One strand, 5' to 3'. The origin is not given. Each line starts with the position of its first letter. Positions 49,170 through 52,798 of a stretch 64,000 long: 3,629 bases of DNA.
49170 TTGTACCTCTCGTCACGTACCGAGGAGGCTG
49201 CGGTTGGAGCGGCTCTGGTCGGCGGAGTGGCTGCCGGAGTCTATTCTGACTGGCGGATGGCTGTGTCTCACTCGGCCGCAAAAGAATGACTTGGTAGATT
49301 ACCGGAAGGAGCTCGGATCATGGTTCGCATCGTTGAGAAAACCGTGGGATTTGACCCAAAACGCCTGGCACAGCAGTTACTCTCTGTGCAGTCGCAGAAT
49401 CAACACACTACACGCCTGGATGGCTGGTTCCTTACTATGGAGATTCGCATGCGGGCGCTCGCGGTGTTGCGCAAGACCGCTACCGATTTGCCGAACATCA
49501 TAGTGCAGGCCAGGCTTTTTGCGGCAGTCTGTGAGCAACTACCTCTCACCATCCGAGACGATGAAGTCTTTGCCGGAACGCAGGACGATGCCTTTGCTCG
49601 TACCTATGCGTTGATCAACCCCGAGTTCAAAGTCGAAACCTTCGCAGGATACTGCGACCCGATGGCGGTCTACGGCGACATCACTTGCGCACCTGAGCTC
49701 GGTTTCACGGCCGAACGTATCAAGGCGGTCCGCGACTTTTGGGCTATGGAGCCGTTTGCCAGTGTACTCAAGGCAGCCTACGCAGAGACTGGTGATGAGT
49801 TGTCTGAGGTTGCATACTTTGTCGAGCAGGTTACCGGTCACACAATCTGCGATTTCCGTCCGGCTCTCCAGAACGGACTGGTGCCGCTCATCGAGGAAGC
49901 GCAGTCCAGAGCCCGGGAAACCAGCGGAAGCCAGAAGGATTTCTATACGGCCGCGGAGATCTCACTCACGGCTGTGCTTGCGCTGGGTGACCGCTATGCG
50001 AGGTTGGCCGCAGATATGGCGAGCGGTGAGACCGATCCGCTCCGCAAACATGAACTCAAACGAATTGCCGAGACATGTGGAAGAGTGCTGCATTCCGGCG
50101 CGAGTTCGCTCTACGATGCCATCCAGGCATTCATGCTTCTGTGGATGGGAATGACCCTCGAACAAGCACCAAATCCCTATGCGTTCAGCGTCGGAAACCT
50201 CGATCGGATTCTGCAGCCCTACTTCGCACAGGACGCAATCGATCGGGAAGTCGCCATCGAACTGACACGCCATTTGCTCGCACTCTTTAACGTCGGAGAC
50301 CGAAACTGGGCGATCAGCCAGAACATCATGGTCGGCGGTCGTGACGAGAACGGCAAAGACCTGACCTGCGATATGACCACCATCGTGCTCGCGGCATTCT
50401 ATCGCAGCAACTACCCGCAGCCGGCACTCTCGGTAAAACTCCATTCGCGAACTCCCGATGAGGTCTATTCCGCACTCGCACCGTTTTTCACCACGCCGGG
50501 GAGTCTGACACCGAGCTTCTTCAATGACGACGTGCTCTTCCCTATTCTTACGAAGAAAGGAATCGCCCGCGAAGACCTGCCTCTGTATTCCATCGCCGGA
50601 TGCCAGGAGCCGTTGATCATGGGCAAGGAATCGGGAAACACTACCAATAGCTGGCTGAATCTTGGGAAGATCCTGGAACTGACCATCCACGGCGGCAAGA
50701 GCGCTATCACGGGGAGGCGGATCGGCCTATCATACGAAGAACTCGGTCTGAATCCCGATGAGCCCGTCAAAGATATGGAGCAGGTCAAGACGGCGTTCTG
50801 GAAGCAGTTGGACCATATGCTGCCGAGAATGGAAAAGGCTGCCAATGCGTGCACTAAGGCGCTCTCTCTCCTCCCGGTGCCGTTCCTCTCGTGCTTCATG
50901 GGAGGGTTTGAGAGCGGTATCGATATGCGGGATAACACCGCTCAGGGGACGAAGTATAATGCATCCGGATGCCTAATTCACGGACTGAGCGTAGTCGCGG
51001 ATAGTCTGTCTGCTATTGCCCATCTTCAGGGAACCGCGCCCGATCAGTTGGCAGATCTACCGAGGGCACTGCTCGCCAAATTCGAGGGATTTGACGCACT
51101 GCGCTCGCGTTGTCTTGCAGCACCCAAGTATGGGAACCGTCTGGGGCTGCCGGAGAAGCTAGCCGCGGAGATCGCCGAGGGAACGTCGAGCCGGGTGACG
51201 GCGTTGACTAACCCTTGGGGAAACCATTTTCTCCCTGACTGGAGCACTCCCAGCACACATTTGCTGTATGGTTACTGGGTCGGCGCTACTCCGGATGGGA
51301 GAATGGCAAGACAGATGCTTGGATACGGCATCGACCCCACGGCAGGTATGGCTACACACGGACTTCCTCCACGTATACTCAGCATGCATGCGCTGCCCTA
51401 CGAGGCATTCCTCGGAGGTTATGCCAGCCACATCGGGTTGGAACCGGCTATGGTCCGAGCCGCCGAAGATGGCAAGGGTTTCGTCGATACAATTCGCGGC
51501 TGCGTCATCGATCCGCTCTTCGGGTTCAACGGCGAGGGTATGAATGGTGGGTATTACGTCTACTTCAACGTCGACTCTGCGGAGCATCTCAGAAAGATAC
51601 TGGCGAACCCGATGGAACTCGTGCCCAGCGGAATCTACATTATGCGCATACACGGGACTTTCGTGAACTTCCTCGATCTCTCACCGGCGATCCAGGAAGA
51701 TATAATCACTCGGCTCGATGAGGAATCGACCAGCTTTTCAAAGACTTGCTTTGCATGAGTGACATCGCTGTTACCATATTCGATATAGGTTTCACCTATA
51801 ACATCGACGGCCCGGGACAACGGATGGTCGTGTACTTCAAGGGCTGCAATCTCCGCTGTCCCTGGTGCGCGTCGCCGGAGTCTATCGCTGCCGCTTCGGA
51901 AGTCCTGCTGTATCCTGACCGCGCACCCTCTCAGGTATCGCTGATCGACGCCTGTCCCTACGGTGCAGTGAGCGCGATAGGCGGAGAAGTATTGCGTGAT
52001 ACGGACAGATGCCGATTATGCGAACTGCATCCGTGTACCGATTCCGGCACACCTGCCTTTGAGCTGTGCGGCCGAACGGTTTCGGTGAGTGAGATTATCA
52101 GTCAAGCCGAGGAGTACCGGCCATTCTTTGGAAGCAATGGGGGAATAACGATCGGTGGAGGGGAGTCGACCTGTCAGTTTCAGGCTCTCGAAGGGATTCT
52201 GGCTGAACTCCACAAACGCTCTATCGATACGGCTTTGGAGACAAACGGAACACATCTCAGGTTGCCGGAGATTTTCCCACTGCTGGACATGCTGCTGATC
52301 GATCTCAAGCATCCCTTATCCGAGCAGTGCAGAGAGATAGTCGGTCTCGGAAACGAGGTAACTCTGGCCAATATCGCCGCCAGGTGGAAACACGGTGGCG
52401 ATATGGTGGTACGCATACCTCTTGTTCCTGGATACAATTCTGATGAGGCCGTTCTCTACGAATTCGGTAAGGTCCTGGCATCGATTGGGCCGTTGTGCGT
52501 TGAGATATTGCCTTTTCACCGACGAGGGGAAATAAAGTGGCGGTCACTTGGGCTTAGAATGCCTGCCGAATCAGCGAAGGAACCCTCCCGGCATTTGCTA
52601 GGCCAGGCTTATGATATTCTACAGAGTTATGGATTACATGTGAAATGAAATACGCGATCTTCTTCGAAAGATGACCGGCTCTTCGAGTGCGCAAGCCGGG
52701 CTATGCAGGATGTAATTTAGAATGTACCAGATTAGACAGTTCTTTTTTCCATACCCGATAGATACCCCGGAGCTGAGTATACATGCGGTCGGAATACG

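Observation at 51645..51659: Non-canonical glycyl radical motif R-I-H-G-T-F in place of R-V-S-G-Y, and Cys loop G-C-Q-E-P in place of G-C-V-E-P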

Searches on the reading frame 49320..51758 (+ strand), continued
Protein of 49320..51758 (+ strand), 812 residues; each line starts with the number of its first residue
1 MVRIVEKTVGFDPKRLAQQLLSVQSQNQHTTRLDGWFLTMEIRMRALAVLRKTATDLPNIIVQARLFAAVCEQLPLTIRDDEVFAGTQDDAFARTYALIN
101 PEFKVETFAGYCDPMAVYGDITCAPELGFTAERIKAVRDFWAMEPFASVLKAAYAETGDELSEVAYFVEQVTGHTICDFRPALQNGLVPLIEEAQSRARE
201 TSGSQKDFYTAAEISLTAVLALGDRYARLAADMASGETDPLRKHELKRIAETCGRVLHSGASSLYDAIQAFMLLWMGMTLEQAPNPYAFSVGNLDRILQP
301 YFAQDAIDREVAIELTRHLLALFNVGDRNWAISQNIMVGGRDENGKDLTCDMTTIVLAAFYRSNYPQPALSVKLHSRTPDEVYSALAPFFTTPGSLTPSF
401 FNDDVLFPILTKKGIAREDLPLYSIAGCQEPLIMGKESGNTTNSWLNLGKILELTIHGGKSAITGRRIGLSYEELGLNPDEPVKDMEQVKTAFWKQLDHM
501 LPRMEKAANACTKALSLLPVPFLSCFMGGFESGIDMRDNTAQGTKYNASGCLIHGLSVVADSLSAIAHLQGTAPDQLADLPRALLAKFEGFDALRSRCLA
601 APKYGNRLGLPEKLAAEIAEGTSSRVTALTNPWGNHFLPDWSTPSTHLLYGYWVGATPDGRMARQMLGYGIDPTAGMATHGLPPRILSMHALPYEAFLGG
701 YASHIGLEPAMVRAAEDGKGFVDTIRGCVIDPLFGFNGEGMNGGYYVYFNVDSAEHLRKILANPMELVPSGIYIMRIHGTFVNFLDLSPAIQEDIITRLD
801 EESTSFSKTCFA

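Call 81: search_protein_families(library=ncbifam, proteins=[P0136, P0130, P0153, P0288, P0278, P0061], max_evalue=1e-50)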
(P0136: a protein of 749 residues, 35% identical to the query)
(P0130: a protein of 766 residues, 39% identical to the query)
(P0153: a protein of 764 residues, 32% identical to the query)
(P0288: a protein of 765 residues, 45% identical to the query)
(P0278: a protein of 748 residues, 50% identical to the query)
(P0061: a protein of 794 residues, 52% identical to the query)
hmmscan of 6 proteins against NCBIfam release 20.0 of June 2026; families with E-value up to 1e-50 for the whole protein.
P0136 (749 aa): 8 families
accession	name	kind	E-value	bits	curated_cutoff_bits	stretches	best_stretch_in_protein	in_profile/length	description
TIGR01774.1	PFL2-3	subfamily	1.4e-165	552.7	678.2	1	96-748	116-785/786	formate C-acetyltransferase/glycerol dehydratase family glycyl radical enzyme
NF043068.1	glycl_HYPD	equivalog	1.8e-147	492.6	1100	1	129-747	150-782/784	trans-4-hydroxy-L-proline dehydratase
NF048011.1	SfplDhtHpsGDes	equivalog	1e-137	460.7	1000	1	122-747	175-819/821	(2S)-3-sulfopropanediol dehydratase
NF007437.0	PRK09983.1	equivalog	2e-132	442.9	1109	1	130-747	152-763/765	formate C-acetyltransferase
NF048009.1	SfplDhtHpfGKleb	equivalog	1.7e-128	430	1000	1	132-745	182-820/824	(2S)-3-sulfopropanediol dehydratase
TIGR04394.1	choline_CutC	equivalog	1.3e-120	404.3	1050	1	136-746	161-785/789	choline trimethylamine-lyase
NF033718.1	indole_decarb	equivalog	2.2e-97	327.3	1100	1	131-547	213-644/868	indoleacetate decarboxylase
NF033715.1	glycyl_HPDL_Lrg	equivalog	7e-79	265.7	1150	0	134-547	227-678/901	4-hydroxyphenylacetate decarboxylase large subunit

P0130 (766 aa): 8 families
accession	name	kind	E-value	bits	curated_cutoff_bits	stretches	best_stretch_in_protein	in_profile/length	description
TIGR01774.1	PFL2-3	subfamily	9e-171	569.9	678.2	1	1-764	2-784/786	formate C-acetyltransferase/glycerol dehydratase family glycyl radical enzyme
NF043068.1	glycl_HYPD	equivalog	1.1e-148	496.6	1100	1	2-764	1-782/784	trans-4-hydroxy-L-proline dehydratase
NF048009.1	SfplDhtHpfGKleb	equivalog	2.2e-133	446.2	1000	1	4-763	27-821/824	(2S)-3-sulfopropanediol dehydratase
NF048011.1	SfplDhtHpsGDes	equivalog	1.5e-130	437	1000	1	151-763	187-818/821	(2S)-3-sulfopropanediol dehydratase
NF007437.0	PRK09983.1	equivalog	2.4e-128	429.4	1109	1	1-763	1-762/765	formate C-acetyltransferase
TIGR04394.1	choline_CutC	equivalog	1.7e-118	397.3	1050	1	176-762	189-784/789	choline trimethylamine-lyase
NF033718.1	indole_decarb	equivalog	1.7e-110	370.6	1100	1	146-763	213-865/868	indoleacetate decarboxylase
NF033715.1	glycyl_HPDL_Lrg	equivalog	1.4e-80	271.3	1150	0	174-566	256-679/901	4-hydroxyphenylacetate decarboxylase large subunit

P0153 (764 aa): 8 families
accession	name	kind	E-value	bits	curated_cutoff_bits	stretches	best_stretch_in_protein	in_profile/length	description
TIGR01774.1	PFL2-3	subfamily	1.5e-124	417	678.2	1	22-756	29-783/786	formate C-acetyltransferase/glycerol dehydratase family glycyl radical enzyme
NF007437.0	PRK09983.1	equivalog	4.6e-104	349.1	1109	1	27-754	29-760/765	formate C-acetyltransferase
NF043068.1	glycl_HYPD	equivalog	1.2e-92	311.3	1100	1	121-756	132-781/784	trans-4-hydroxy-L-proline dehydratase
NF048009.1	SfplDhtHpfGKleb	equivalog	8.7e-91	305.3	1000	1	107-756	140-821/824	(2S)-3-sulfopropanediol dehydratase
NF048011.1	SfplDhtHpsGDes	equivalog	1.3e-85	288.3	1000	1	144-756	183-818/821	(2S)-3-sulfopropanediol dehydratase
TIGR04394.1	choline_CutC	equivalog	5.6e-85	286.5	1050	1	145-754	158-783/789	choline trimethylamine-lyase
NF033718.1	indole_decarb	equivalog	1.7e-57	195.3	1100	0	132-558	203-644/868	indoleacetate decarboxylase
NF033715.1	glycyl_HPDL_Lrg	equivalog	3.3e-53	180.7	1150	0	150-422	231-510/901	4-hydroxyphenylacetate decarboxylase large subunit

P0288 (765 aa): 8 families
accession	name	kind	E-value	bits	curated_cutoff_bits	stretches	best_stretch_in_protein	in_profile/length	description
TIGR01774.1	PFL2-3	subfamily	2e-159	532.3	678.2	1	4-765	5-786/786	formate C-acetyltransferase/glycerol dehydratase family glycyl radical enzyme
NF043068.1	glycl_HYPD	equivalog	1e-145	486.9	1100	1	45-764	44-783/784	trans-4-hydroxy-L-proline dehydratase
NF048009.1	SfplDhtHpfGKleb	equivalog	7e-131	437.9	1000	1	148-763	182-822/824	(2S)-3-sulfopropanediol dehydratase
NF048011.1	SfplDhtHpsGDes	equivalog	3.6e-124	415.9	1000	1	153-764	188-820/821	(2S)-3-sulfopropanediol dehydratase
NF007437.0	PRK09983.1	equivalog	9.9e-124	414.1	1109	1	2-764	2-764/765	formate C-acetyltransferase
TIGR04394.1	choline_CutC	equivalog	2.1e-115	387.1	1050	1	179-761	194-784/789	choline trimethylamine-lyase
NF033718.1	indole_decarb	equivalog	1.8e-101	340.8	1100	1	181-563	252-644/868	indoleacetate decarboxylase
NF033715.1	glycyl_HPDL_Lrg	equivalog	2e-79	267.5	1150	0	180-563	266-678/901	4-hydroxyphenylacetate decarboxylase large subunit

P0278 (748 aa): 8 families
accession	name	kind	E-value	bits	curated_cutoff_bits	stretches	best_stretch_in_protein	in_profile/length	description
TIGR01774.1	PFL2-3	subfamily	1.2e-160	536.4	678.2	1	132-746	156-784/786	formate C-acetyltransferase/glycerol dehydratase family glycyl radical enzyme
NF043068.1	glycl_HYPD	equivalog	1e-137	460.3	1100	1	141-744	162-780/784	trans-4-hydroxy-L-proline dehydratase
NF048011.1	SfplDhtHpsGDes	equivalog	4.9e-129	432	1000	1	134-745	186-818/821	(2S)-3-sulfopropanediol dehydratase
NF007437.0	PRK09983.1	equivalog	4.9e-127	425.1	1109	1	131-746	154-763/765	formate C-acetyltransferase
NF048009.1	SfplDhtHpfGKleb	equivalog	1.3e-124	417.2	1000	1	131-744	182-820/824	(2S)-3-sulfopropanediol dehydratase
TIGR04394.1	choline_CutC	equivalog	2e-121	407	1050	1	161-744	193-784/789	choline trimethylamine-lyase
NF033718.1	indole_decarb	equivalog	6.8e-96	322.3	1100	1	132-547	215-645/868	indoleacetate decarboxylase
NF033715.1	glycyl_HPDL_Lrg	equivalog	2.2e-83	280.6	1150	1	152-744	253-897/901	4-hydroxyphenylacetate decarboxylase large subunit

P0061 (794 aa): 4 families
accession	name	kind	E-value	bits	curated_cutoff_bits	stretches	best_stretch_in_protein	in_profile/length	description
TIGR01774.1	PFL2-3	subfamily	2.3e-75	254.3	678.2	1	52-788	41-783/786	formate C-acetyltransferase/glycerol dehydratase family glycyl radical enzyme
NF043068.1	glycl_HYPD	equivalog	1.1e-58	199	1100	1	156-787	146-780/784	trans-4-hydroxy-L-proline dehydratase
NF048009.1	SfplDhtHpfGKleb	equivalog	1.2e-55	189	1000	1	45-789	56-822/824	(2S)-3-sulfopropanediol dehydratase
NF007437.0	PRK09983.1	equivalog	3e-53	181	1109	1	156-786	145-760/765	formate C-acetyltransferase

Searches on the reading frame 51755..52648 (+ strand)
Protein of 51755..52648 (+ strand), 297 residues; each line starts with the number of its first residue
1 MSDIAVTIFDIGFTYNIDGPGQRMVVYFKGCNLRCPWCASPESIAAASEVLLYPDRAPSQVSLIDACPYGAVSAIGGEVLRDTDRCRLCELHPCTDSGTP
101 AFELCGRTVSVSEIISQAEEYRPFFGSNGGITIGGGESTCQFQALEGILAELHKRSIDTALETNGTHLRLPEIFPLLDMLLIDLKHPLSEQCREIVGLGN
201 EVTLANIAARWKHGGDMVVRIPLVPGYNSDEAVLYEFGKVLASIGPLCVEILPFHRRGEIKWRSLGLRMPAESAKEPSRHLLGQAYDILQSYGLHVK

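Call 5: search_protein_families(library=pfam, proteins=[window:51755-52648:+])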
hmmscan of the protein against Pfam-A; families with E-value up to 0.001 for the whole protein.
window:51755-52648:+ (297 aa): 2 families
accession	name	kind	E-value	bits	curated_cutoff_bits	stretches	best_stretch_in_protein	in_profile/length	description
PF04055.27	Radical_SAM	-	3.3e-14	53.8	29.5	1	26-231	2-158/166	Radical SAM superfamily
PF13353.11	Fer4_12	-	4.2e-08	34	22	1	17-82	1-66/137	4Fe-4S single cluster domain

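Call 6: search_protein_families(library=ncbifam, proteins=[window:51755-52648:+])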
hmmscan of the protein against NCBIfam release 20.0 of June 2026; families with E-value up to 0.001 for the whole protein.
window:51755-52648:+ (297 aa): 17 families
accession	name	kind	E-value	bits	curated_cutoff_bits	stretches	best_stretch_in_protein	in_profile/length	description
TIGR02494.1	PFLE_PFLC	subfamily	5.7e-59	199.8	174.35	1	17-292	10-292/293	glycyl-radical enzyme activating protein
NF033719.1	ind_deCO2_activ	equivalog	7.4e-51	173.2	425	1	7-294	2-298/302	indoleacetate decarboxylase activase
NF043069.1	T4HPD_activ_SAM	equivalog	3.7e-47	161.1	425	1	17-297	13-296/299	trans-4-hydroxy-L-proline dehydratase activase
NF033717.2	HPDL_rSAM_activ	equivalog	8.6e-47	159.9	420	1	7-289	5-296/311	4-hydroxyphenylacetate decarboxylase activase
NF048010.1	SfplDhtActHpsHDes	equivalog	3.1e-44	151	430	1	8-278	8-287/298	(2S)-3-sulfopropanediol dehydratase activating enzyme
TIGR04395.1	cutC_activ_rSAM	equivalog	9.9e-43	146.6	360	1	6-296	5-304/309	choline TMA-lyase-activating enzyme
TIGR02493.1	PFLA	equivalog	1.9e-40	138.7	231.75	2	104-291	41-234/235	pyruvate formate-lyase-activating protein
NF007483.0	PRK10076.1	equivalog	1.2e-37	129.6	326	2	85-294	75-286/292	[formate-C-acetyltransferase]-activating enzyme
TIGR04003.1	rSAM_BssD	equivalog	1.2e-32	113.4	496.45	1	17-267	12-272/314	[benzylsuccinate synthase]-activating enzyme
NF008356.0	PRK11145.1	equivalog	1.4e-32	112.9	375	2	105-296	47-244/246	pyruvate formate lyase 1-activating protein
NF048008.1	SfplDhtActHpfHKleb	equivalog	2.5e-31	109.1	500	1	8-272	2-276/308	(2S)-3-sulfopropanediol dehydratase activating enzyme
TIGR04041.1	activase_YjjW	hypoth_equivalog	1.3e-29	103.4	250.2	1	16-258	12-242/276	YjjW family glycine radical enzyme activase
TIGR02495.1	NrdG2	equivalog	1.2e-11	44.3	131.15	2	110-228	48-168/193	anaerobic ribonucleoside-triphosphate reductase activating protein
TIGR03365.1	Bsubt_queE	equivalog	7.8e-06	25.6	206.1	0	129-196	74-138/238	7-carboxy-7-deazaguanine synthase QueE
TIGR04349.1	rSAM_QueE_gams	hypoth_equivalog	2.5e-05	24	300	0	101-192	41-123/210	7-carboxy-7-deazaguanine synthase QueE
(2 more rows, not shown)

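Call 72: search_solved_structures(query=window:51755-52645:+, max_evalue=0.001, show_alignments=2)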
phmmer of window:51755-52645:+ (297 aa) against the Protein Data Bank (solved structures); distinct sequences matched with E-value up to 0.001: 3.
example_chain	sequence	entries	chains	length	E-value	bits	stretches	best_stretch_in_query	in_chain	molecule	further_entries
3c8f_A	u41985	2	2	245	3.1e-26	95.5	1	106-295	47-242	Pyruvate formate-lyase 1-activating enzyme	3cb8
8fo0_A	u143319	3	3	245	6.5e-26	94.5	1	106-295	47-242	Pyruvate formate-lyase 1-activating enzyme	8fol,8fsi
3can_A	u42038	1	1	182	8.7e-12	48.1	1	127-295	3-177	Pyruvate-formate lyase-activating enzyme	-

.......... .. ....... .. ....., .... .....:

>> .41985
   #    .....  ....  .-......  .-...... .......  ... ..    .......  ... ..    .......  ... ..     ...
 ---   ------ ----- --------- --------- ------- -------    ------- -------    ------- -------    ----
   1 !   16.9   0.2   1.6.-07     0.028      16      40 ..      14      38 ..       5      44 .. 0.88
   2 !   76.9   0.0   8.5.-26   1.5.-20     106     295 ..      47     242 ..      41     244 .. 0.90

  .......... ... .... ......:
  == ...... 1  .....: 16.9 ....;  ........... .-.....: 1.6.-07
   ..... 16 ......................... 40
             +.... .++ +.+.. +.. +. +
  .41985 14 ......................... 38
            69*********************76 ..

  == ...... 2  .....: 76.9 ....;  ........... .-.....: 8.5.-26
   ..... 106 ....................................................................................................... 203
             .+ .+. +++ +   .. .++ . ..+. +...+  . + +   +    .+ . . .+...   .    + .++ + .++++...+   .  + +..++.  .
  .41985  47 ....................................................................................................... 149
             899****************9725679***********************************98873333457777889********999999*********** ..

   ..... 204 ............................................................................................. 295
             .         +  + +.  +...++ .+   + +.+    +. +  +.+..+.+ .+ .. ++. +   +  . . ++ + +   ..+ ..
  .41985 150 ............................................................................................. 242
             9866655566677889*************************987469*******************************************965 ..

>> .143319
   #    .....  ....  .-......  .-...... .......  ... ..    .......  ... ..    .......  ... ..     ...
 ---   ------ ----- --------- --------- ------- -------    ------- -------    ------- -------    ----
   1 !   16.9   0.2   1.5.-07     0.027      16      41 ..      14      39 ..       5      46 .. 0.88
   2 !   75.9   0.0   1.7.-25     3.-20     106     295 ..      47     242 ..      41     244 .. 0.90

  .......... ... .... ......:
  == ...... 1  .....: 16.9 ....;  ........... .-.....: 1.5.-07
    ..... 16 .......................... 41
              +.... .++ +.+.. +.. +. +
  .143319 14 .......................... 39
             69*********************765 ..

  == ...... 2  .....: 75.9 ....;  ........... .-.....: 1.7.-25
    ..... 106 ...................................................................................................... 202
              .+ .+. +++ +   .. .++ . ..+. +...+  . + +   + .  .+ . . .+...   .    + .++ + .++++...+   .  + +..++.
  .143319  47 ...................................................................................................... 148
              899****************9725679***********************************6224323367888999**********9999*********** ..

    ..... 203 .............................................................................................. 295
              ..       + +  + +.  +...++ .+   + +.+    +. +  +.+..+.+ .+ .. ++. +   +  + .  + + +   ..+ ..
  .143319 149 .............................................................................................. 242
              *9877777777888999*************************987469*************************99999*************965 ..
